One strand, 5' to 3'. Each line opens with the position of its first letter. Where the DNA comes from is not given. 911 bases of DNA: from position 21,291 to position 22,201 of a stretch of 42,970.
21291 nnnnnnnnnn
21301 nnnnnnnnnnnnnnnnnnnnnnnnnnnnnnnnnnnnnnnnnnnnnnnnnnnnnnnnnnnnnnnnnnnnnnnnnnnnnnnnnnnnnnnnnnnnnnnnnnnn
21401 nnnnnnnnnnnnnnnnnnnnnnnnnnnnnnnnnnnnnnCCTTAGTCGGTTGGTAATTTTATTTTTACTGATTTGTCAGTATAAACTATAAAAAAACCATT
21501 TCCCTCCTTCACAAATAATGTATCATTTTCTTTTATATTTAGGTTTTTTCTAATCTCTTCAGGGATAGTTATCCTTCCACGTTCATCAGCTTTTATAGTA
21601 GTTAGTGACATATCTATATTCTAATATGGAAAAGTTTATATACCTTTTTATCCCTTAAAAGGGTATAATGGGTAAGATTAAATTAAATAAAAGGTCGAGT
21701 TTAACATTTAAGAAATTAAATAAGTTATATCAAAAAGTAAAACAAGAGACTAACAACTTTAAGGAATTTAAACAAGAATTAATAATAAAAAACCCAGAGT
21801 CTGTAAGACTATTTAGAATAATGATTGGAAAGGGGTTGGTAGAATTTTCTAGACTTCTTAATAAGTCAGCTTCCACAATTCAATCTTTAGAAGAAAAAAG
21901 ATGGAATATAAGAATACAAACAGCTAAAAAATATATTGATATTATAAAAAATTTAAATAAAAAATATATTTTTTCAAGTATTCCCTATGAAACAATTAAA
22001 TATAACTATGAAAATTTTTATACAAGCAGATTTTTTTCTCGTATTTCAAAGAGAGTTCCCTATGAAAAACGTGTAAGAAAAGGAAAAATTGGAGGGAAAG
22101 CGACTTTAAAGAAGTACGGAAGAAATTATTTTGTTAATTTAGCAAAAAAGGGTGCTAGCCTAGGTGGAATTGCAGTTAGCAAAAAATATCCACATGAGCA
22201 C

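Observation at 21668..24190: Very AT-rich HTH / double-endonuclease / wHTH / Cas4-like nuclease operon wedged between fen and polB: candidate uncharacterised defence or mobile module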

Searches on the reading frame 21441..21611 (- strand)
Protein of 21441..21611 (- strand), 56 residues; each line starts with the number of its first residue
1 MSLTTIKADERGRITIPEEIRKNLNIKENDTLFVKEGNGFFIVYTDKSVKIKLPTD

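Call 3: search_protein_families(library=pfam, proteins=[window:21441-21611:-], max_evalue=1)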
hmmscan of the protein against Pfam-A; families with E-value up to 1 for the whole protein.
window:21441-21611:- (56 aa): 6 families
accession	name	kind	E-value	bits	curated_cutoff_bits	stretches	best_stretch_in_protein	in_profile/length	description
PF04014.23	MazE_antitoxin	-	1.6e-09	38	24.7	1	7-47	3-44/48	Antidote-toxin recognition MazE, bacterial antitoxin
PF02381.23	MraZ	-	0.0039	17.6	23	1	4-28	6-30/72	MraZ protein, putative antitoxin-like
PF15937.10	PrlF_antitoxin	-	0.0062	17.1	32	1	10-35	6-31/99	prlF antitoxin for toxin YhaV_toxin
PF01466.24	Skp1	-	0.06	13.6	22.3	1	17-30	20-32/48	Skp1 family, dimerisation domain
PF20874.2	Relaxase_M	-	0.086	13.4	27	1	9-51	29-72/86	Relaxase central domain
PF03152.21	UFD1_N1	-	0.15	12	29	1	10-35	67-92/97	Ubiquitin fusion degradation protein UFD1, N-terminal subdomain 1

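Call 4: search_protein_families(library=padloc, proteins=[window:21441-21611:-], max_evalue=1)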
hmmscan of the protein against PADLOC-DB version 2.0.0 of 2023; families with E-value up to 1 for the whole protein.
window:21441-21611:- (56 aa): 0 families

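Call 5: search_protein_families(library=ncbifam, proteins=[window:21441-21611:-], max_evalue=1)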
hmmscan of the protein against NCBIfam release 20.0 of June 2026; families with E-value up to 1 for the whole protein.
window:21441-21611:- (56 aa): 11 families
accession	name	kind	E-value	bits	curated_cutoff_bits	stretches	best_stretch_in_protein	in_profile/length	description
TIGR01439.1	lp_hng_hel_AbrB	domain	6.3e-10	38.6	28.3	1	6-38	2-35/44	transcriptional regulator, AbrB family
NF006352.0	PRK08577.1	equivalog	1.1e-05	25.5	140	1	4-34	5-35/136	hypothetical protein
NF040962.1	near_HgcAB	equivalog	6.2e-05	22.8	70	1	6-34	8-36/70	HgcAB-associated protein HgcC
TIGR02851.1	spore_V_T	equivalog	0.00019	21.3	235.9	1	7-34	8-35/180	stage V sporulation protein T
NF001476.0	PRK00326.2-2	equivalog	0.00032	20.4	162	1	6-47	11-51/163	division/cell wall cluster transcriptional repressor MraZ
TIGR02609.1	doc_partner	hypoth_equivalog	0.00057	20.2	55.9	1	14-47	12-46/74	putative addiction module antidote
NF001477.0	PRK00326.2-4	equivalog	0.0031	17.4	162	1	5-42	85-121/155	division/cell wall cluster transcriptional repressor MraZ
NF007429.0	PRK09974.1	equivalog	0.0033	17.3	125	1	8-33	17-42/114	type II toxin-antitoxin system PrlF family antitoxin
NF050106.1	TA_MazE_antitoxin_Deino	equivalog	0.0041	17.3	65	1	12-36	1-25/65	type II toxin-antitoxin system MazE family antitoxin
NF001483.0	PRK00326.3-5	equivalog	0.039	14.2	239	1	6-35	9-38/155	division/cell wall cluster transcriptional repressor MraZ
NF001482.0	PRK00326.3-4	equivalog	0.05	13.3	168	1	7-39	97-128/160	division/cell wall cluster transcriptional repressor MraZ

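Call 69: search_protein_families(library=phrogs, proteins=[window:21441-21611:-], max_evalue=0.1)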
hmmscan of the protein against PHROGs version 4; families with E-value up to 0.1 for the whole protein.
window:21441-21611:- (56 aa): 1 family
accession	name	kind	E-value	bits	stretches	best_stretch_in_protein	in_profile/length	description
phrog_4681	-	moron, auxiliary metabolic gene and host takeover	1.8e-06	28.8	1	7-32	9-34/87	antitoxin from a toxin-antitoxin system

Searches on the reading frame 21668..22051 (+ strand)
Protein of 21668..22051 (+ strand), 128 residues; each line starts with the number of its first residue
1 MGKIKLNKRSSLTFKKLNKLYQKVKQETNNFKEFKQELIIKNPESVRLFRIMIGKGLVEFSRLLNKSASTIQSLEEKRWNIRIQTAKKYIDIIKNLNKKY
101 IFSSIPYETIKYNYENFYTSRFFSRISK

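Call 32: search_protein_families(library=pfam, proteins=[window:21668-22051:+], max_evalue=10)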
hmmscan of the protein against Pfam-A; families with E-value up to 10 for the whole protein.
seq(128 aa): 3 families
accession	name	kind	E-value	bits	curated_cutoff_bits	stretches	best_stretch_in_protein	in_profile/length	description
PF11155.13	DUF2935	-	0.042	14.8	24.4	1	9-39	59-89/121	Domain of unknown function (DUF2935)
PF03286.19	Pox_Ag35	-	0.09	13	28.3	1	4-39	5-40/196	Pox virus Ag35 surface protein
PF00927.28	Transglut_C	-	0.092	13.3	26.6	1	23-87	6-78/106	Transglutaminase family, C-terminal ig like domain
